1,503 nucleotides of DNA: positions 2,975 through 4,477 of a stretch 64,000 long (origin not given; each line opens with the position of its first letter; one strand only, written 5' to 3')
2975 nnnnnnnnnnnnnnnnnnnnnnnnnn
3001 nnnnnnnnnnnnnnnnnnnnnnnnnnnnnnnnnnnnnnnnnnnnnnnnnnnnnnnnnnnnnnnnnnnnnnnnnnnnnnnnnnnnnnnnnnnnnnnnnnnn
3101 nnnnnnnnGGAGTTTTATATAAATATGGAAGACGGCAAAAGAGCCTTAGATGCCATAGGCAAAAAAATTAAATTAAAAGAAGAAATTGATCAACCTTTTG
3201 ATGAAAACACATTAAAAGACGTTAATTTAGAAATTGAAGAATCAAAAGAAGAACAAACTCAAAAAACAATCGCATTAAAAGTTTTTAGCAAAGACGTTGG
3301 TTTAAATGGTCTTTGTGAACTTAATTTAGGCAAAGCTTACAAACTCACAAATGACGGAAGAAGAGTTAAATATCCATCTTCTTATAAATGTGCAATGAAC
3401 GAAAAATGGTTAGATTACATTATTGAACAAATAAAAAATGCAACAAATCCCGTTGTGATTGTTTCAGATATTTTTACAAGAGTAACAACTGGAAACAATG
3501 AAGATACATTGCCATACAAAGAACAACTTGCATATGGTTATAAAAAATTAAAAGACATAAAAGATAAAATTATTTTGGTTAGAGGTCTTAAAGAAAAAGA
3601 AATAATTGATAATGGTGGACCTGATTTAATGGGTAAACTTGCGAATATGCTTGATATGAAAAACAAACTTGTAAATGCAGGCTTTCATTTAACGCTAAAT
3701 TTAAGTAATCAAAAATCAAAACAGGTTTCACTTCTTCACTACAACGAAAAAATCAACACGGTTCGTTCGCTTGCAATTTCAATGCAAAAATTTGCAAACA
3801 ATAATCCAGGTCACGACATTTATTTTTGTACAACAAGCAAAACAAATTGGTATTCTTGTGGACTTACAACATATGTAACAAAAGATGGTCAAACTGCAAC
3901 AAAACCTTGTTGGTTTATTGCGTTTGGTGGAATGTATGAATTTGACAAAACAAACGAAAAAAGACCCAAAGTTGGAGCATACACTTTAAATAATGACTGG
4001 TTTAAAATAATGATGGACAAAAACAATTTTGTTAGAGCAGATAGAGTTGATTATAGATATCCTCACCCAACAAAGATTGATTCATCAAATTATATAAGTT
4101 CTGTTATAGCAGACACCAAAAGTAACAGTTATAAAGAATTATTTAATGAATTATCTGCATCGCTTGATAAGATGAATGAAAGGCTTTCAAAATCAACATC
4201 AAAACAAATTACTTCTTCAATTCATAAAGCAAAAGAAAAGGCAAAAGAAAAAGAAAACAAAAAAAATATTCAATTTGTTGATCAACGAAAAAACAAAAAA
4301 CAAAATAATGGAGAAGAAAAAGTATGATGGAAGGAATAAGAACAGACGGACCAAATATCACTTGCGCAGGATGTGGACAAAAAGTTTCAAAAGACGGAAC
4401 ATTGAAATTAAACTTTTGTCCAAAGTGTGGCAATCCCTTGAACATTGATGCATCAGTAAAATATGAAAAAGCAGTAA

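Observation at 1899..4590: Uncharacterised three-gene operon: active metallophosphoesterase, degenerate paralogue, and Zn-ribbon protein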

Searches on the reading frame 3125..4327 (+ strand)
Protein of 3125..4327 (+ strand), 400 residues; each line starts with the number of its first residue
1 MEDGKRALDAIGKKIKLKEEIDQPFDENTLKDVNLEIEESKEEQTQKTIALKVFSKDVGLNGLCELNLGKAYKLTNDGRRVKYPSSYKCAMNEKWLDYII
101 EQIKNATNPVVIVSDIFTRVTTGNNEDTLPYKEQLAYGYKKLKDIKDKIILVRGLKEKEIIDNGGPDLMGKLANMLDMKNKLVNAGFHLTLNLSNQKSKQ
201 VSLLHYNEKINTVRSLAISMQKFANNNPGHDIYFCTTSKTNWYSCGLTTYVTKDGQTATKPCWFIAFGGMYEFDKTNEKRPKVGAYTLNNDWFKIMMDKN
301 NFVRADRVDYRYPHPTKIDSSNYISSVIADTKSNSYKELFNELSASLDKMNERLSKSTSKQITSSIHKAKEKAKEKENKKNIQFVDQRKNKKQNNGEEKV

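Call 3: search_protein_families(library=pfam, proteins=[window:3125-4327:+], max_evalue=1)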
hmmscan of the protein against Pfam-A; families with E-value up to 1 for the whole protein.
window:3125-4327:+ (400 aa): 0 families

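Call 4: search_protein_families(library=phrogs, proteins=[window:3125-4327:+], max_evalue=1)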
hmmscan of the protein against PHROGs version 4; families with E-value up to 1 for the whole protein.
window:3125-4327:+ (400 aa): 1 family
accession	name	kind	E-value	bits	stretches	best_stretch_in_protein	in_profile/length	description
phrog_20854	-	unknown function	0.04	15.4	1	334-363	41-70/73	-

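Call 5: search_protein_families(library=ncbifam, proteins=[window:3125-4327:+], max_evalue=1)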
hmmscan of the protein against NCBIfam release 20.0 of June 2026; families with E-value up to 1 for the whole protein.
window:3125-4327:+ (400 aa): 1 family
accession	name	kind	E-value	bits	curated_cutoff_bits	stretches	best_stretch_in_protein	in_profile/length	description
NF041621.1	MXAN_5187_C_dom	domain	0.044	14.2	30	1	334-384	4-54/70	MXAN_5187 C-terminal domain-containing protein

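Call 6: search_protein_families(library=padloc, proteins=[window:3125-4327:+], max_evalue=1)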
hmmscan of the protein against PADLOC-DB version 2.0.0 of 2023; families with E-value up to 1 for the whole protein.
window:3125-4327:+ (400 aa): 0 families

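Call 8: search_dna_similar(query=window:3125-4327:+, collection=phages, mode=protein, max_evalue=0.001, max_rows=30)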
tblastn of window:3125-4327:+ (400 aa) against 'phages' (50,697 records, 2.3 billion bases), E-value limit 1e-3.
No match.

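Call 9: find_homologous_proteins(query=window:3125-4327:+, max_evalue=0.001)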
Query window:3125-4327:+ (400 aa): 34 proteins with E <= 0.001 among 5808 candidates.
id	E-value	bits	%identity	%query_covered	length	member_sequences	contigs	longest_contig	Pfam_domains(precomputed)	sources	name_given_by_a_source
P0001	2.1e-263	891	100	100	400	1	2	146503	-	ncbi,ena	-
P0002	8.2e-263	889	100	100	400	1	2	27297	-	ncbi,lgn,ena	-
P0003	4.6e-254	860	97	100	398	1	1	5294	-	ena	-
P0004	5.7e-251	850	95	100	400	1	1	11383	-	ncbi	-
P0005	3.6e-250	848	94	100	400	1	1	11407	-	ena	-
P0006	9.4e-246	833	93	100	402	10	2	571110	-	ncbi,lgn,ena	-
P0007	7.1e-194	662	73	99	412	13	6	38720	-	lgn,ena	-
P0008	2.4e-153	529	62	96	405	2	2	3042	-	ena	-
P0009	5.1e-152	525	62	98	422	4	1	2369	-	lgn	-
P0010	5.5e-150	518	60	98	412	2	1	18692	-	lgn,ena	-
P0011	4.6e-148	512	62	90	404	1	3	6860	-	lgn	-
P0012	1.7e-137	477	54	99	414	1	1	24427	-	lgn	-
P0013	4.3e-135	469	55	99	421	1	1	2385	-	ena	-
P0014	2.8e-128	446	55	90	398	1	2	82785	-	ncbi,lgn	-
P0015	1.6e-120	421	53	94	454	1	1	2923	-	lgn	-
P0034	4.0e-57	212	36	91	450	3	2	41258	-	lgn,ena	-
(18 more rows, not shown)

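Call 16: search_solved_structures(query=A1, max_evalue=10, show_alignments=2)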
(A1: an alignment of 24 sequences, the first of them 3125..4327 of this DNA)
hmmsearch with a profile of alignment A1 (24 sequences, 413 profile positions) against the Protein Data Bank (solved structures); distinct sequences matched with E-value up to 10: 0.

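Call 19: find_encoding_contigs(protein=P0014, flank=10000, max_places=2)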
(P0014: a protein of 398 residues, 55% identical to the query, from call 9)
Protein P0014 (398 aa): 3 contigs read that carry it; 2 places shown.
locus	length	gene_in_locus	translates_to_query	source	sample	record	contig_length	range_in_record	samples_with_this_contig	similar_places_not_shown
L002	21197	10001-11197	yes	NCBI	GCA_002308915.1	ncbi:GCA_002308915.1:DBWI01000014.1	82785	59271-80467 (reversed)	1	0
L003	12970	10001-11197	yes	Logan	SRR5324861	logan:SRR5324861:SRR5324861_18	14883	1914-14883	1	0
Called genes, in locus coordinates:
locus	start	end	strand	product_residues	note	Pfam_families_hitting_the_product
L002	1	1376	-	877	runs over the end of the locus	PF00176:SNF2-rel_dom, PF00270:DEAD, PF04851:ResIII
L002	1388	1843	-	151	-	PF00583:Acetyltransf_1 (weak)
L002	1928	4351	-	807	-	PF00122:E1-E2_ATPase, PF00702:Hydrolase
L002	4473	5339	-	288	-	-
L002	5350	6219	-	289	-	-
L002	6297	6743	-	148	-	-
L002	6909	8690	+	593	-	PF13230:GATase_4, PF13522:GATase_6, PF13537:GATase_7, PF01380:SIS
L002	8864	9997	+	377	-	-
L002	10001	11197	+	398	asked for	-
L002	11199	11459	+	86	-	-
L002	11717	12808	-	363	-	PF00579:tRNA-synt_1b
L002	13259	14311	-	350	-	-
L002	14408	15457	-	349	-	-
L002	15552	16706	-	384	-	-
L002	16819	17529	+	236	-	PF04298:Zn_peptidase_2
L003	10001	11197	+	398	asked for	-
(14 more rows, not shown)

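Call 20: find_encoding_contigs(protein=P0034, flank=10000, max_places=2)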
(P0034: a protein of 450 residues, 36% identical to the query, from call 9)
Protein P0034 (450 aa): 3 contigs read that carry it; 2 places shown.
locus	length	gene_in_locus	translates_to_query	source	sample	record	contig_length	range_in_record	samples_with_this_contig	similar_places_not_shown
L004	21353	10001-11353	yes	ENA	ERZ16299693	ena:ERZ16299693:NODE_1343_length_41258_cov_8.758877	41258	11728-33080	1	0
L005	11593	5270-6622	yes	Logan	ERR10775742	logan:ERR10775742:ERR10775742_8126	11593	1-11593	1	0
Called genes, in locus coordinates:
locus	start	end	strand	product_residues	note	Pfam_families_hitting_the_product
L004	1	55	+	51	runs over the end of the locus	-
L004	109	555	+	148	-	PF01281:Ribosomal_L9_N, PF03948:Ribosomal_L9_C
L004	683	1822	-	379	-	-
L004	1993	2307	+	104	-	-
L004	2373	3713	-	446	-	-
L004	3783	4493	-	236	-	PF05857:TraX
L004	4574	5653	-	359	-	PF03462:PCRF, PF00472:RF-1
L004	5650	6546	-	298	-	PF17827:PrmC_N (weak), PF03602:Cons_hypoth95 (weak), PF06325:PrmA, PF01170:UPF0020, PF05175:MTS, PF13649:Methyltransf_25, PF13847:Methyltransf_31, PF08241:Methyltransf_11 (weak), +3 more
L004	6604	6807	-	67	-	PF01197:Ribosomal_L31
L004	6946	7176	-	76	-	-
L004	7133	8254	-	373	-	PF07454:SpoIIP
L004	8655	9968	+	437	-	-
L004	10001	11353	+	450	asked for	-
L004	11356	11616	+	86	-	-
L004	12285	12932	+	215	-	-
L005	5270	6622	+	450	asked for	-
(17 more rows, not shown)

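Call 22: find_related_loci(query=A1, collection=genome_contigs, flank=8000)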
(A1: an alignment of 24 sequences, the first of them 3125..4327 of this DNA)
Query A1 (400 aa) in genome_contigs; peptide patterns used: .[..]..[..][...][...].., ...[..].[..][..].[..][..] (x = any residue, [..] = any of these).
33 stretches matched a pattern; 12 encode a relative of the query (tblastn E <= 1e-3); 12 distinct loci.
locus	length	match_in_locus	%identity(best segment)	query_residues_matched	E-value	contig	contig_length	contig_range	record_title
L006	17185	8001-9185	93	2-396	0e+0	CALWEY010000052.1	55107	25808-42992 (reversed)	MAG: uncultured Clostridia bacterium isolate E02__bin162 genome assembly, contig: E02__k127_2170185, whole genome shotgu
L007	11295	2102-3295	95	1-400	0e+0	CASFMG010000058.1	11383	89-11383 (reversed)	uncultured Christensenella sp. isolate SI.O63.metabat-bins.3 genome assembly, contig: SI.O63.metabat-bins.3.fa_k141_3005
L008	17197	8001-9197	88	2-400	0e+0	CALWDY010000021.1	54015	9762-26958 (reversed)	MAG: uncultured Clostridia bacterium isolate E03__bin344 genome assembly, contig: E03__k127_5281603, whole genome shotgu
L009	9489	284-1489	73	3-398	0e+0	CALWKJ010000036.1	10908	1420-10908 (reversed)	MAG: uncultured Clostridia bacterium isolate BRZ_BV__bin68 genome assembly, contig: BRZ_BV__NODE_5796_length_10908_cov_4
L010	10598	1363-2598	62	7-399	9e-163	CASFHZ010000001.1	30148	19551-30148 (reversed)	uncultured Christensenella sp. isolate SI.B35.metabat-bins.175 genome assembly, contig: SI.B35.metabat-bins.175.fa_k141_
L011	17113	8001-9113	55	7-367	6e-136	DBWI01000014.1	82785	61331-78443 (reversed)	MAG TPA_asm: Christensenella sp. UBA1242 UBA1242_contig_6687, whole genome shotgun sequence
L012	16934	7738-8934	43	3-376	1e-88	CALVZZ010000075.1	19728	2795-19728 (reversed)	MAG: uncultured Clostridia bacterium isolate E08__bin117 genome assembly, contig: E08__k127_1997926, whole genome shotgu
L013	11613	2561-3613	44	3-330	1e-86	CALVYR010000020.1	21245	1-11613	MAG: uncultured Clostridia bacterium isolate BRZ_GA__bin74 genome assembly, contig: BRZ_GA__NODE_3594_length_21245_cov_8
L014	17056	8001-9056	44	3-330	2e-86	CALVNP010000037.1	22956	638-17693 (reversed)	MAG: uncultured Clostridia bacterium isolate E07__bin144 genome assembly, contig: E07__k127_2442883, whole genome shotgu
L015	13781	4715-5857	41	3-370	2e-85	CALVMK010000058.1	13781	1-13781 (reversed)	MAG: uncultured Clostridia bacterium isolate E13__bin66 genome assembly, contig: E13__k127_1337923, whole genome shotgun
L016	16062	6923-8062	40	3-370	1e-80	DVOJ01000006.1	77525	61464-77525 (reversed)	MAG TPA_asm: Candidatus Caccopulliclostridium gallistercoris isolate CHK186-9395 CHK186__C92580_L77525_ERR3414581, whole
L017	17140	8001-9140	39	3-370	2e-79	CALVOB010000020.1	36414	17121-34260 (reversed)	MAG: uncultured Clostridia bacterium isolate E14__bin321 genome assembly, contig: E14__k127_3689403, whole genome shotgu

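Call 24: predict_structure(alignment_id=A1)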
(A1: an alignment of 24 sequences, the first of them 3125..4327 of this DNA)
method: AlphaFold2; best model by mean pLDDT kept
length: 400 residues; sequences in the alignment: 24
mean_pLDDT: 74.1   pTM: 0.63
mean pLDDT of the five models: 74.1, 69.4, 68.0, 67.4, 66.5
residues with pLDDT >= 90: 60; 70-90: 211; 50-70: 76; < 50: 53
segments of 3 or more residues with pLDDT < 50: 1-5, 312-332, 376-400
pLDDT, mean of each block of 10 residues (from residue 1): 52 74 75 61 67 79 87 82 81 86 84 90 83 90 91 89 89 91 89 70 88 87 90 84 86 85 84 73 69 84 81 38 39 57 67 65 61 51 33 33
secondary structure, 60 per line:
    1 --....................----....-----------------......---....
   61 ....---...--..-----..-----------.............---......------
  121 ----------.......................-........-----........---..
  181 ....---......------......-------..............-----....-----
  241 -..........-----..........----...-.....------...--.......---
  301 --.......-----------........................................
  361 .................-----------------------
elements in order: H3-22 H27-30 E48-53 E57-64 H93-105 E109-114 H131-148 E149-153 H155-162 H168-175 E182-184 E188-193 E200-205 H213-226 E232-235 E242-251 E257-266 E271-273 H275-279 E286-288 E291-297 E303-309 H321-377

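Call 27: fold_search(model_id=the predicted structure, library=pdb)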
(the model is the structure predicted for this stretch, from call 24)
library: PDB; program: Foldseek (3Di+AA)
matches with E <= 10: 990; with E <= 0.001: 8
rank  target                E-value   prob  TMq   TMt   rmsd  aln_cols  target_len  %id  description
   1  5w8m_A                2.0e-04  1.00  0.25  0.44  12.2       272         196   10  Crystal structure of Chaetomium thermophilum Vps29 (released 2018-06-13)
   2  5fc1_A                2.4e-04  1.00  0.29  0.28  16.4       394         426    8  Murine SMPDL3A in complex with sulfate (released 2016-01-27)
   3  8w6p_A                3.0e-04  0.99  0.26  0.26  14.5       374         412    8  Crystal structure of dimeric murine SMPDL3A (released 2023-12-20)
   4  3e0j_A                3.4e-04  1.00  0.31  0.30  10.0       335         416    9  X-ray structure of the complex of regulatory subunits of human DNA polymerase delta (released 2008-12-16)
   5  5fc7_A                3.4e-04  1.00  0.30  0.29  13.5       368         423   10  Murine SMPDL3A in complex with sulfate (tetragonal) (released 2016-01-27)
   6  3e0j_C                5.1e-04  1.00  0.32  0.31   7.3       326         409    8  X-ray structure of the complex of regulatory subunits of human DNA polymerase delta (released 2008-12-16)
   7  3e0j_E                5.7e-04  1.00  0.32  0.31   7.3       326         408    8  X-ray structure of the complex of regulatory subunits of human DNA polymerase delta (released 2008-12-16)
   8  9ekb_B                8.0e-04  1.00  0.31  0.29   7.6       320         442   10  Cryo-EM structure of apo-form human DNA polymerase delta (released 2025-02-05)
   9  8w6r_A                1.1e-03  0.97  0.27  0.26  14.6       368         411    8  murine SMPDL3A bound to sulfate (released 2023-12-20)
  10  5w8m_F                1.2e-03  0.98  0.25  0.46  12.8       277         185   10  Crystal structure of Chaetomium thermophilum Vps29 (released 2018-06-13)
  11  5ebb_A                1.4e-03  0.96  0.28  0.27  14.9       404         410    8  Structure of human sphingomyelinase phosphodiesterase like 3A (SMPDL3A) with Zn2+ (released 2016-01-20)
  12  5ebe_A                1.6e-03  0.99  0.31  0.30  10.7       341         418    8  Structure of human sphingomyelinase phosphodiesterase like 3A (SMPDL3A) with 5' CMP (released 2016-01-20)
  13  5ebe_B                2.2e-03  0.97  0.29  0.28  12.8       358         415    9  Structure of human sphingomyelinase phosphodiesterase like 3A (SMPDL3A) with 5' CMP (released 2016-01-20)
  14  8w6p_B                2.5e-03  0.96  0.28  0.28  14.4       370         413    9  Crystal structure of dimeric murine SMPDL3A (released 2023-12-20)
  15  1s70_A                8.3e-03  0.82  0.26  0.31  10.4       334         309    9  Complex between protein ser/thr phosphatase-1 (delta) and the myosin phosphatase targeting subunit 1 (MYPT1) (released 2004-06-22)
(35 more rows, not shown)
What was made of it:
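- Closest known: Archaeal PolD small subunit DP1. Same: Pol delta p50 is among the top hits for dead gene 2 (call 27).
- Closest known: Catalytically dead MPE-fold scaffold proteins. Same: Vps29 is the top PDB match for the gene 2 model (5w8m, Prob 1.0; call 27).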

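Call 37: search_protein_representatives(alignment_id=A1)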
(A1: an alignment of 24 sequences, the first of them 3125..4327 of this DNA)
Query: 24 sequences, 413 profile positions. Proteins with E-value up to 0.001 (for the whole library): 30; up to 1e-10: 13; up to 1e-30: 8. The best 30 are listed.
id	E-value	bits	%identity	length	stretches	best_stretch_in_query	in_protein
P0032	1.3e-180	617.3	-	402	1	1-394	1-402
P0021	1.3e-180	617.3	-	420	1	2-407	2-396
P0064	1.6e-154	531.4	-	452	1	2-408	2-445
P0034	1.6e-146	505.0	-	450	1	3-399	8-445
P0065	1.3e-139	482.2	-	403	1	4-395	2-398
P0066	7.3e-107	374.4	-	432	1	4-401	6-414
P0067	4.3e-93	329.0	-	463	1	4-400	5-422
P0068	1.3e-72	261.5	-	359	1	84-395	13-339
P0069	1.2e-26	110.1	-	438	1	45-408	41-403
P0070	7.8e-25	104.2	-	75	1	1-72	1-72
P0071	3.9e-19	85.4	-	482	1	46-407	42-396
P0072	1.7e-12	63.6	-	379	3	282-407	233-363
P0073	7.0e-12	61.5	-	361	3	110-183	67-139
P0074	2.2e-09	53.3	-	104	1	1-55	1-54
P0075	1.2e-08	50.9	-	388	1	109-403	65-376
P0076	1.5e-08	50.5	-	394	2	47-191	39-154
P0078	3.4e-07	46.1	-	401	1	107-353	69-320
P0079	4.8e-06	42.3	-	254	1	129-300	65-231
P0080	2.1e-05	40.2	-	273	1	105-292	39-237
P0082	5.0e-05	39.0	-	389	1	105-409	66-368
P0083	7.1e-05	38.4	-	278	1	101-282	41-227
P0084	1.4e-04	37.5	-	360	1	139-280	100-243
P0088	8.1e-04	35.0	-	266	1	103-290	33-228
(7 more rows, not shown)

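Call 38: search_protein_families(library=pfam, proteins=[P0069, P0071, P0072, P0073, P0075, P0076, P0078, P0079, P0080, P0082], max_evalue=0.01)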
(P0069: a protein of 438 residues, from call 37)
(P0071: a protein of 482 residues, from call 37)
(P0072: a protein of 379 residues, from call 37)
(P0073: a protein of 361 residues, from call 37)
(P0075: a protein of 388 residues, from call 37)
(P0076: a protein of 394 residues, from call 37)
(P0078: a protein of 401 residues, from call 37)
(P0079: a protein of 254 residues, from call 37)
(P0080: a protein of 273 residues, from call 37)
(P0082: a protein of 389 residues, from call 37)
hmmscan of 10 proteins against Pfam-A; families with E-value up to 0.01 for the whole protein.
P0069 (438 aa): 0 families

P0071 (482 aa): 0 families

P0072 (379 aa): 0 families

P0073 (361 aa): 0 families

P0075 (388 aa): 0 families

P0076 (394 aa): 0 families

P0078 (401 aa): 0 families

P0079 (254 aa): 1 family
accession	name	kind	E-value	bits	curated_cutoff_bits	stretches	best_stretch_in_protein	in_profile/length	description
PF00149.33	Metallophos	-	9.4e-06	26.6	21.5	1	22-218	6-188/191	Calcineurin-like phosphoesterase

P0080 (273 aa): 1 family
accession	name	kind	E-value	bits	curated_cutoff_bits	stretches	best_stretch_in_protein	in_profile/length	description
PF00149.33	Metallophos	-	6.7e-08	33.6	21.5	1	22-198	2-191/191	Calcineurin-like phosphoesterase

P0082 (389 aa): 0 families
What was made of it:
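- On Calcineurin-like metallophosphoesterase superfamily: gene 2, as an inactivated member: An exhaustive profile search reaches Pfam-positive MPEs at E 1e-5 to 1e-3 (calls 37, 38).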

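Call 41: find_encoding_contigs(protein=P0069, flank=8000, max_places=2)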
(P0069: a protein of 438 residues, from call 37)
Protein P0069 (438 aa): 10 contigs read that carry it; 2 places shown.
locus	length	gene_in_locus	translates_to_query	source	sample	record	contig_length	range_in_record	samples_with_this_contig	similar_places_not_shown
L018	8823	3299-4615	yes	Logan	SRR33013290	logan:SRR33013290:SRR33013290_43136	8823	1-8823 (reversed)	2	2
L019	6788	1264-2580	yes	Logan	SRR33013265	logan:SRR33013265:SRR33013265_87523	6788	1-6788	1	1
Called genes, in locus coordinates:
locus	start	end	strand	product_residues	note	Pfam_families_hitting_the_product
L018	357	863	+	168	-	-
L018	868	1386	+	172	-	-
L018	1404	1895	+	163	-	PF04525:LOR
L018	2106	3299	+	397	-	PF00149:Metallophos (weak)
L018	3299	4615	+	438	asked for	-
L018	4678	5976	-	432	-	PF03372:Exo_endo_phos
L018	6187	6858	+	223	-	PF01048:PNP_UDP_1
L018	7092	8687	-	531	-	-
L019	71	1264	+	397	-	PF00149:Metallophos (weak)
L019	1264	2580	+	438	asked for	-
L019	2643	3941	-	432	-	PF03372:Exo_endo_phos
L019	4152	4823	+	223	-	PF01048:PNP_UDP_1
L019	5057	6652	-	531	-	-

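Call 42: find_encoding_contigs(protein=P0075, flank=8000, max_places=2)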
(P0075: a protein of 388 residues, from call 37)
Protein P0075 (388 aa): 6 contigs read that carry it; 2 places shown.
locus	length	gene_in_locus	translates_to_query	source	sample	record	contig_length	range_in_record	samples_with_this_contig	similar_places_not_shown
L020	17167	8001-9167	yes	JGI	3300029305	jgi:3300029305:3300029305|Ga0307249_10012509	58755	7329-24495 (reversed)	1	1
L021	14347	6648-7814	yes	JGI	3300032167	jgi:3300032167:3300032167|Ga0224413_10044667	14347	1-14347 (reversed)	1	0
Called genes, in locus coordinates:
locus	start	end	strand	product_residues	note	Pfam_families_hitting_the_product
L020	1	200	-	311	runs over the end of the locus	-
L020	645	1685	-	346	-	-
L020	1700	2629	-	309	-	-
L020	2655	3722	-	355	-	-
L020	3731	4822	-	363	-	-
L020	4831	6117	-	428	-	-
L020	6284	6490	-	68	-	-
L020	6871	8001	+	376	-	-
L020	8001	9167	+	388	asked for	-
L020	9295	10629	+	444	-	PF01171:ATP_bind_3, PF11734:TilS_C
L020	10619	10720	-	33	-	-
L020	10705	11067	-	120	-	PF01648:ACPS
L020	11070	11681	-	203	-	PF27462:RecX_N, PF21982:RecX_HTH1, PF02631:RecX_HTH2 (faint), PF21981:RecX_HTH3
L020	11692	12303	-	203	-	PF01205:Impact_N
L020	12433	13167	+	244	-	-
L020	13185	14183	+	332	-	PF14057:GGGtGRT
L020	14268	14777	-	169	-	PF13302:Acetyltransf_3, PF00583:Acetyltransf_1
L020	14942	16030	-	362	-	PF02540:NAD_synthase (weak), PF03054:tRNA_Me_trans, PF06508:QueC (weak), PF20259:tRNA_Me_trans_M, PF20258:tRNA_Me_trans_C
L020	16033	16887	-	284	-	-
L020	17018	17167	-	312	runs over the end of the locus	PF01116:F_bP_aldolase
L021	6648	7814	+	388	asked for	-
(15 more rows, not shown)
